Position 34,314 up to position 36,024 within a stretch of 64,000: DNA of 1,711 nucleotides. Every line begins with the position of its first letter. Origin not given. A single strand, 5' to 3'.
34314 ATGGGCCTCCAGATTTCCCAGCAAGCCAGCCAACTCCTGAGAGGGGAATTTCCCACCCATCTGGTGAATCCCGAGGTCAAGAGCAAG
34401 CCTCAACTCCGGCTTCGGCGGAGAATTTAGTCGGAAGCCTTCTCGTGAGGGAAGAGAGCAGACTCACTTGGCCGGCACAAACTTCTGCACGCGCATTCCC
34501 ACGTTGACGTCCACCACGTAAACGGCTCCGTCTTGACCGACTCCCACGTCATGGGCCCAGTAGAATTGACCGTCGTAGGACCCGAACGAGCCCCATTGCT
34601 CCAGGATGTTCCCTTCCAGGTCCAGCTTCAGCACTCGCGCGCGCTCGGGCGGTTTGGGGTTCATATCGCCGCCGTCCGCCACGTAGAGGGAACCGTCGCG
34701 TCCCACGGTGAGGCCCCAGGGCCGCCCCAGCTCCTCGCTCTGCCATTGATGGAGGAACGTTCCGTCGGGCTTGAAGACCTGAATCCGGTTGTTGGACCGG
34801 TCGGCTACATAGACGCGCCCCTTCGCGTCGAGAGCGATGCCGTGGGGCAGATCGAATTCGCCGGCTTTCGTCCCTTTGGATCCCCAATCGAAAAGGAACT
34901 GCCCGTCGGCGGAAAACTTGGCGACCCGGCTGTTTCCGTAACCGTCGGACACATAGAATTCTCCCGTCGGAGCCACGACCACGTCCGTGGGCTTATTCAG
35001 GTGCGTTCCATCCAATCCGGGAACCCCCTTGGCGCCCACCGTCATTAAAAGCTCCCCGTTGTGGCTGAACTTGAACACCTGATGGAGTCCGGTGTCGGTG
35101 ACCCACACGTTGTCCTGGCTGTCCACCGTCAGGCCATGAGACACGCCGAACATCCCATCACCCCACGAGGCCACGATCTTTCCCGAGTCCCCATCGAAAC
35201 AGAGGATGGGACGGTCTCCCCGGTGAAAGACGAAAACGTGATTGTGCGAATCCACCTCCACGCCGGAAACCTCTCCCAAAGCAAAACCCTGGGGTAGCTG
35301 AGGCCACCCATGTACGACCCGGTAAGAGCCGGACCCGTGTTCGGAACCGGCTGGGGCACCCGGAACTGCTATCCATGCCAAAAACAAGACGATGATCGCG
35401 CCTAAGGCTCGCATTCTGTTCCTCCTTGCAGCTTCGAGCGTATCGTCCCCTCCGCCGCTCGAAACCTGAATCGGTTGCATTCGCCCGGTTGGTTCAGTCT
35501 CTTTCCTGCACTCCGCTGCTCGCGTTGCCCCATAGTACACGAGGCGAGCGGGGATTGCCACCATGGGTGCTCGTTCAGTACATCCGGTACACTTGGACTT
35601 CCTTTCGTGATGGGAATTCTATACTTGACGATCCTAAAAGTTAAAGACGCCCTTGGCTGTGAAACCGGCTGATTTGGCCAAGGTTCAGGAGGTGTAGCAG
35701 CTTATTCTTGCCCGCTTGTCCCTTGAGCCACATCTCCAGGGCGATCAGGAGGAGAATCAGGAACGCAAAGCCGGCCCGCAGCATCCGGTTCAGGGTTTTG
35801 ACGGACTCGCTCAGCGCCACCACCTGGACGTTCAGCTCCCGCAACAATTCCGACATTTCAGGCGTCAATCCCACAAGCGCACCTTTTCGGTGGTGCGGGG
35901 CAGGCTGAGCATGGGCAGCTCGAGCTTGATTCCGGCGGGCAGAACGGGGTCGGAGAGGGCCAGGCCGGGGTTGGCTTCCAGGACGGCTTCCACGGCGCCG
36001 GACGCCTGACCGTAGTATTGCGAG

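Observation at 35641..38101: Five overlapping genes: a P2-like tail-X/holin pair coupled to cadherin-like, five-repeat and DUF6527-like proteins, with no other phage genes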

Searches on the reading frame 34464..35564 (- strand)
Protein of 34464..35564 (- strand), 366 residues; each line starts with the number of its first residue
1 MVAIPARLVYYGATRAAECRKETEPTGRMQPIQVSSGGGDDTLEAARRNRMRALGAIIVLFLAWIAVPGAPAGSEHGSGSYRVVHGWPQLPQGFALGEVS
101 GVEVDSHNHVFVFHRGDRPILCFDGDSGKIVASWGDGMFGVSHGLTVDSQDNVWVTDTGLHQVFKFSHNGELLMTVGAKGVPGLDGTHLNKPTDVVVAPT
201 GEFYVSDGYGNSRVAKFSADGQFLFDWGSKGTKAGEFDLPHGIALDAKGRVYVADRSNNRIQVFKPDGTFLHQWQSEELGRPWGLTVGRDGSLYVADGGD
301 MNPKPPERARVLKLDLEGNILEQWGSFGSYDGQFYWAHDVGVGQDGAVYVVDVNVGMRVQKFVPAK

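Call 16: find_related_loci(query=window:34464-35564:-, collection=genome_contigs, flank=10000)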
Query window:34464-35564:- (366 aa) in genome_contigs; peptide patterns used: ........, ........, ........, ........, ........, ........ (x = any residue, [..] = any of these).
146 stretches matched a pattern; 89 encode a relative of the query (tblastn E <= 1e-3); the best 80 are kept; 80 distinct loci.
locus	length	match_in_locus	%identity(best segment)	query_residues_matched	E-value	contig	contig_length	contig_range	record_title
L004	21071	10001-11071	68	13-363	6e-157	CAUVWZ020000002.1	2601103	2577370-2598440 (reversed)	MAG: Terriglobia bacterium isolate 02aa0e04-dc5f-4f23-8dbf-c6fe603d8365 genome assembly, contig: contig_2, whole genome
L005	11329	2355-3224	79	74-363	2e-154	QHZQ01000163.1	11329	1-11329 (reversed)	MAG: Acidobacteria bacterium isolate gp11 AA57 14_1009_16_40cm_scaffold_15044_curated, whole genome shotgun sequence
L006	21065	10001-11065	66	6-364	9e-152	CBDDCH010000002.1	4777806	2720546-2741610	MAG: Bryobacterales bacterium isolate cc836ffa-3932-4d0a-8618-ffc7346cf193 genome assembly, contig: contig_2, whole geno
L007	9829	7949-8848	73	51-363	9e-152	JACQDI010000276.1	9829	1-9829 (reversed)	MAG: Acidobacteria bacterium isolate NC_groundwater_990_Pr1_S-0.65um_64_19 Montesol18_Sp65_coassembly_scaffold_370912, w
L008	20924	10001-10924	73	57-364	7e-150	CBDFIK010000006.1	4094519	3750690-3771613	MAG: Bryobacterales bacterium isolate ee5020dd-fb21-4a65-a252-f506cf0156f0 genome assembly, contig: contig_6, whole geno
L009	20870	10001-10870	74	77-366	8e-150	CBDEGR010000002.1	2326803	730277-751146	MAG: Terriglobia bacterium isolate 8a11511d-baa6-4992-a721-72c46eb31aa6 genome assembly, contig: contig_2, whole genome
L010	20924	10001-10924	73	57-364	3e-148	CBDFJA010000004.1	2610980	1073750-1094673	MAG: Bryobacterales bacterium isolate 1f52cc50-c340-419f-9c42-50c4cc8c6db1 genome assembly, contig: contig_4, whole geno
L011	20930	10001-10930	73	58-364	9e-148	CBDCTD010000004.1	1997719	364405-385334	MAG: Bryobacterales bacterium isolate 4c556f70-15f0-4db9-9a41-0f3818de793c genome assembly, contig: contig_4, whole geno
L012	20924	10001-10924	72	57-364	1e-146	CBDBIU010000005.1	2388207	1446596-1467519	MAG: Bryobacterales bacterium isolate c0d70fe0-7d92-4c0b-a5a7-28c2e51c0e26 genome assembly, contig: contig_5, whole geno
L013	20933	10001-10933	68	56-366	1e-145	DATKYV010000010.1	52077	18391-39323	MAG TPA_asm: Terriglobia bacterium isolate SMAG_U14228 k141_338402, whole genome shotgun sequence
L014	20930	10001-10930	72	58-364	1e-145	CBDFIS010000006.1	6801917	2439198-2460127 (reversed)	MAG: Bryobacterales bacterium isolate bc932d13-f3e1-476a-a82d-8314761e2f96 genome assembly, contig: contig_6, whole geno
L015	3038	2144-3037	69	47-363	1e-150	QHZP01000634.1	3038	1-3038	MAG: Acidobacteria bacterium isolate gp11 AA58 14_1009_16_40cm_scaffold_183190_curated, whole genome shotgun sequence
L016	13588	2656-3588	68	50-363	3e-143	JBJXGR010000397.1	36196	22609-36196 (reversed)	MAG: Bryobacteraceae bacterium isolate F1F2.bin.195 k127_4487024, whole genome shotgun sequence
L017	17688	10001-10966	65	39-363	8e-142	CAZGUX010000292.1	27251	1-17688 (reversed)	MAG TPA_asm: uncultured Solibacteraceae bacterium isolate binchicken_co200_316 genome assembly, contig: k141_708985, who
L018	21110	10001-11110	60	12-363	1e-140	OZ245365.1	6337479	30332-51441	MAG: Candidatus Marinacidobacterales bacterium isolate 428a867e-cc31-4725-90fc-edcd7ced3517 genome assembly, chromosome:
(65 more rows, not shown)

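Call 27: search_protein_families(library=padloc, proteins=[window:34464-35564:-], max_evalue=1)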
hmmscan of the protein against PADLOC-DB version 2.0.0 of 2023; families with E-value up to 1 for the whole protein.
window:34464-35564:- (366 aa): 1 family
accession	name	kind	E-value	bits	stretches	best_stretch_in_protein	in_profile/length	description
PDLC04043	PD-T4-6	-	7.5e-06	23.3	2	56-168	318-431/452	-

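Call 28: search_protein_families(library=ncbifam, proteins=[window:34464-35564:-], max_evalue=0.1)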
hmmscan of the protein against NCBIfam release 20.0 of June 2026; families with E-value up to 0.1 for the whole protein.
window:34464-35564:- (366 aa): 6 families
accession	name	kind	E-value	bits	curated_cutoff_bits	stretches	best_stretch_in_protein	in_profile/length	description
NF035926.1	scyF_NHL_VPEP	equivalog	7.4e-34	117.5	350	2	135-274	148-283/376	scytonemin biosynthesis PEP-CTERM protein ScyF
NF033206.1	ScyE_fam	subfamily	2.3e-12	47.1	80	2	282-353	208-271/333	ScyD/ScyE family protein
NF047780.1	LIC12708_fam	subfamily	3.7e-05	22.7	150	1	209-275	153-221/391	LIC_12708 family protein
TIGR02604.1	Piru_Ver_Nterm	subfamily_domain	0.00031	20.2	122.2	0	277-300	318-341/367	PVC-type heme-binding CxxCH protein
NF000096.1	stregra_B_VgbB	exception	0.0039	16.4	600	1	145-295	62-198/295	streptogramin B lyase Vgb(B)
NF053768.1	CIS12_fam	equivalog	0.033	12.9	860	1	193-360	47-193/715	CIS12 family contractile injection system protein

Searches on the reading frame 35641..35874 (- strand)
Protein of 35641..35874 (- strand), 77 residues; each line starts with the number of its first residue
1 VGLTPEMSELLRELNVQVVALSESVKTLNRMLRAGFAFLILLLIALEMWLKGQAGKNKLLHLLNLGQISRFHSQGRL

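Call 3: search_protein_families(library=pfam, proteins=[window:35641-35874:-], max_evalue=1)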
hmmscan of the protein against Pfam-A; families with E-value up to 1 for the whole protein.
window:35641-35874:- (77 aa): 0 families

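Call 4: search_protein_families(library=phrogs, proteins=[window:35641-35874:-], max_evalue=0.1)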
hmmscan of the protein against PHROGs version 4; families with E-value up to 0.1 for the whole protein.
window:35641-35874:- (77 aa): 0 families

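Call 26: find_related_loci(query=window:35641-35874:-, collection=viral_contigs, flank=10000)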
Query window:35641-35874:- (77 aa) in viral_contigs; peptide patterns used: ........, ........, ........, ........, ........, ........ (x = any residue, [..] = any of these).
52 stretches matched a pattern, but none encodes a relative of the query by tblastn (E <= 1e-3).

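Call 27: search_protein_families(library=padloc, proteins=[window:35641-35874:-], max_evalue=1)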
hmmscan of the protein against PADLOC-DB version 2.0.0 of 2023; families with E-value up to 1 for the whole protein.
window:35641-35874:- (77 aa): 0 families

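Call 28: search_protein_families(library=ncbifam, proteins=[window:35641-35874:-], max_evalue=0.1)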
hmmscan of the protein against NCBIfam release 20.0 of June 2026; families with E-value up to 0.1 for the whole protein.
window:35641-35874:- (77 aa): 0 families

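Call 42: list_cluster_members(proteins=[P0030, window:36079-36351:-, window:35641-35856:-, window:35865-36071:-])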
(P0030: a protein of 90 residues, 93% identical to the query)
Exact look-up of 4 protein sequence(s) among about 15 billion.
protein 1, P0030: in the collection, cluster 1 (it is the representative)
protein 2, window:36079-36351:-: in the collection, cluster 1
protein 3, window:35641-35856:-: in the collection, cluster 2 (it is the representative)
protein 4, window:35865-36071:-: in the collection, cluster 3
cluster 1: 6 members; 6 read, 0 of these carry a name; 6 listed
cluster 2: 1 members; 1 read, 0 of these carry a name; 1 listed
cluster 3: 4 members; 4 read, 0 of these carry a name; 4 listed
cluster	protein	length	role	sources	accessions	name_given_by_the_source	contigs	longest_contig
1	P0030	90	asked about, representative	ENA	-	-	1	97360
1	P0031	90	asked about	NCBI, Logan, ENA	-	-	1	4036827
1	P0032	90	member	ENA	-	-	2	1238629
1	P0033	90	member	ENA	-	-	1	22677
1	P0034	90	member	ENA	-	-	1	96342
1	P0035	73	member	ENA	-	-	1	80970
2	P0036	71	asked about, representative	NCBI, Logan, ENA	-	-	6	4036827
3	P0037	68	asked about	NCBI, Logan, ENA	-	-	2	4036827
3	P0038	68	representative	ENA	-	-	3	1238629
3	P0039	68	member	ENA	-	-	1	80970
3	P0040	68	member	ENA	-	-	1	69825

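Call 43: find_encoding_contigs(protein=window:35641-35856:-, flank=6000, max_places=10)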
Protein window:35641-35856:- (71 aa): 7 contigs read that carry it; 7 places shown.
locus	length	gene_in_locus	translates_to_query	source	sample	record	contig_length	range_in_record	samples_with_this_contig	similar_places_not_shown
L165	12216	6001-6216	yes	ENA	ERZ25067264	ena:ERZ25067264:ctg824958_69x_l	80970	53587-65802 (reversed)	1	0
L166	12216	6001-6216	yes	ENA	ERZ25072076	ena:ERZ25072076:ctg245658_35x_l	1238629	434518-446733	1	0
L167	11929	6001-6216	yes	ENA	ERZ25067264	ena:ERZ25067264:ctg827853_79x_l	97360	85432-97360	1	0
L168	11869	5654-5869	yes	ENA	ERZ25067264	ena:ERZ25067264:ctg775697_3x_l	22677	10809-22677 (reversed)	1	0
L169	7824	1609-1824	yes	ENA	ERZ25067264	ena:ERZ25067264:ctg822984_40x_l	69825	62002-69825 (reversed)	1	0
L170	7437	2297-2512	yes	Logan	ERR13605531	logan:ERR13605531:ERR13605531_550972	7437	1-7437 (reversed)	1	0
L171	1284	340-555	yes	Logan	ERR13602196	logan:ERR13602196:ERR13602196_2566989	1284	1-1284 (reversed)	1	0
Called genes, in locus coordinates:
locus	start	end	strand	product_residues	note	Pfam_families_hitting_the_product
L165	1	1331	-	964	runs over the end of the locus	PF08471:Ribonuc_red_2_N, PF02867:Ribonuc_red_lgC, PF12637:TSCPD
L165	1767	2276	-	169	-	PF02559:CarD_TRCF_RID, PF21095:CarD_C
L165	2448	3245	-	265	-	PF03328:HpcH_HpaI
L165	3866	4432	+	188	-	PF12733:Cadherin-like (weak)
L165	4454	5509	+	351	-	-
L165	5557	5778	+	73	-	PF20137:BubE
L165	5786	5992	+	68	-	PF05489:Phage_tail_X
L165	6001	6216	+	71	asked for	-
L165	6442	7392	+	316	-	PF08450:SGL (faint), PF25021:TEN_NHL (faint), PF24684:Vgb_lyase (faint), PF13449:Phytase-like (faint), PF01436:NHL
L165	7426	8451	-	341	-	PF00389:2-Hacid_dh, PF02826:2-Hacid_dh_C, PF03446:NAD_binding_2 (weak)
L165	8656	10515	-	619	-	PF13620:CarboxypepD_reg (weak)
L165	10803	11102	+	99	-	-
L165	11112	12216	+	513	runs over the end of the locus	PF02028:BCCT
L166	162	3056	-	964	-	PF08471:Ribonuc_red_2_N, PF02867:Ribonuc_red_lgC, PF12637:TSCPD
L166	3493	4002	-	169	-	PF02559:CarD_TRCF_RID, PF21095:CarD_C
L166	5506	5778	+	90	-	PF20137:BubE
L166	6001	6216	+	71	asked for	-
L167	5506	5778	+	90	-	PF20137:BubE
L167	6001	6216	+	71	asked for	-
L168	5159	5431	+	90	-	PF20137:BubE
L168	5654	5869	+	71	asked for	-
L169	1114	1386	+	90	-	PF20137:BubE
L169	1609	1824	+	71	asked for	-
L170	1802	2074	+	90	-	PF20137:BubE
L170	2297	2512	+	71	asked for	-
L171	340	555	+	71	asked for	-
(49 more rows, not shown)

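Call 55: find_related_loci(query=L165:3866-4432:+, collection=viral_contigs, flank=10000)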
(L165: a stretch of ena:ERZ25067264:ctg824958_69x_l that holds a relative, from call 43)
Query L165:3866-4432:+ (188 aa) in viral_contigs; peptide patterns used: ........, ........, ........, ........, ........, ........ (x = any residue, [..] = any of these).
6 stretches matched a pattern, but none encodes a relative of the query by tblastn (E <= 1e-3).

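Call 64: search_protein_families(library=pfam, proteins=[L165:3866-4432:+], max_evalue=0.00001)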
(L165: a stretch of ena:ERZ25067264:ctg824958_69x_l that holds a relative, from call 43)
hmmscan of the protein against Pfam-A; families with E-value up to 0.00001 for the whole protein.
L165:3866-4432:+ (188 aa): 1 family
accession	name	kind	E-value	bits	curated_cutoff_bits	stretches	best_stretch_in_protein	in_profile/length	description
PF12733.13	Cadherin-like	-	7.1e-14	52.5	24.2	1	3-74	10-88/89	Cadherin-like beta sandwich domain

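Call 72: search_protein_representatives(protein=window:35641-35856:-)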
Query: 71 residues. Proteins with E-value up to 0.001 (for the whole library): 4; up to 1e-10: 1; up to 1e-30: 1. The best 4 are listed.
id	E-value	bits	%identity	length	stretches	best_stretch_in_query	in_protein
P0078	2.3e-35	135.0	99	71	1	1-71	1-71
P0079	9.5e-08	48.2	81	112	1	40-71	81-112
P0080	4.8e-07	46.0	78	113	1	40-71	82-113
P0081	8.5e-07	45.2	72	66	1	40-71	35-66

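Call 76: search_protein_families(library=pfam, proteins=[P0079, P0080, P0081, window:35641-35856:-], max_evalue=10)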
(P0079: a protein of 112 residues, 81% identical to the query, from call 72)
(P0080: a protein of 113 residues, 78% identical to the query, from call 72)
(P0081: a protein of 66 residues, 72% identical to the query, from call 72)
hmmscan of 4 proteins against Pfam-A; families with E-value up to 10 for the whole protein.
P0079 (112 aa): 1 family
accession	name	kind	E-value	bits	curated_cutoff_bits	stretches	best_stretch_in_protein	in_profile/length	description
PF20472.4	PDDEXK_11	-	1.1e-16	61.3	23.7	1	30-103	57-137/145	PD-(D/E)XK nuclease superfamily domain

P0080 (113 aa): 1 family
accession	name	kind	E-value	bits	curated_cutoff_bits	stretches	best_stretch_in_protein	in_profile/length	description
PF20472.4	PDDEXK_11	-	0.0033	17.6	23.7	1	68-102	95-135/145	PD-(D/E)XK nuclease superfamily domain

P0081 (66 aa): 1 family
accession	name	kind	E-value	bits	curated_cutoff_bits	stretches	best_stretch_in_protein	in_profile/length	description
PF20472.4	PDDEXK_11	-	8.9e-09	35.7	23.7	1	2-57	75-137/145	PD-(D/E)XK nuclease superfamily domain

window:35641-35856:- (71 aa): 0 families

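Call 78: find_encoding_contigs(protein=P0079, flank=8000, max_places=3)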
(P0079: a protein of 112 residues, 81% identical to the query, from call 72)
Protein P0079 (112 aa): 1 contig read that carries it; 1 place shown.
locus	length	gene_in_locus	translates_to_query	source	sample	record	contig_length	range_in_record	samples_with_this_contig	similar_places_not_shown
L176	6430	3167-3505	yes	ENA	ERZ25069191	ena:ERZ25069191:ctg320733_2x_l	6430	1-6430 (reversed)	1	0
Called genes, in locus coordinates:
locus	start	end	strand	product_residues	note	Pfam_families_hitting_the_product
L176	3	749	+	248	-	?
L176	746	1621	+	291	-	PF02086:MethyltransfD12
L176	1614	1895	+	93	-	-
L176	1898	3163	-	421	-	PF00872:Transposase_mut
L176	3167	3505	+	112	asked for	PF20472:PDDEXK_11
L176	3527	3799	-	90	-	PF07690:MFS_1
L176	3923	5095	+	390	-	PF01841:Transglut_core, PF00515:TPR_1, PF07719:TPR_2 (weak), PF13432:TPR_16, PF13414:TPR_11, PF14559:TPR_19, PF13432:TPR_16, PF14559:TPR_19, +25 more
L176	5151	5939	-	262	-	PF13606:Ank_3 (faint), PF12796:Ank_2, PF13637:Ank_4 (weak), PF00023:Ank, PF13637:Ank_4 (weak), PF13857:Ank_5, PF03544:TonB_C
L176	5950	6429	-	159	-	?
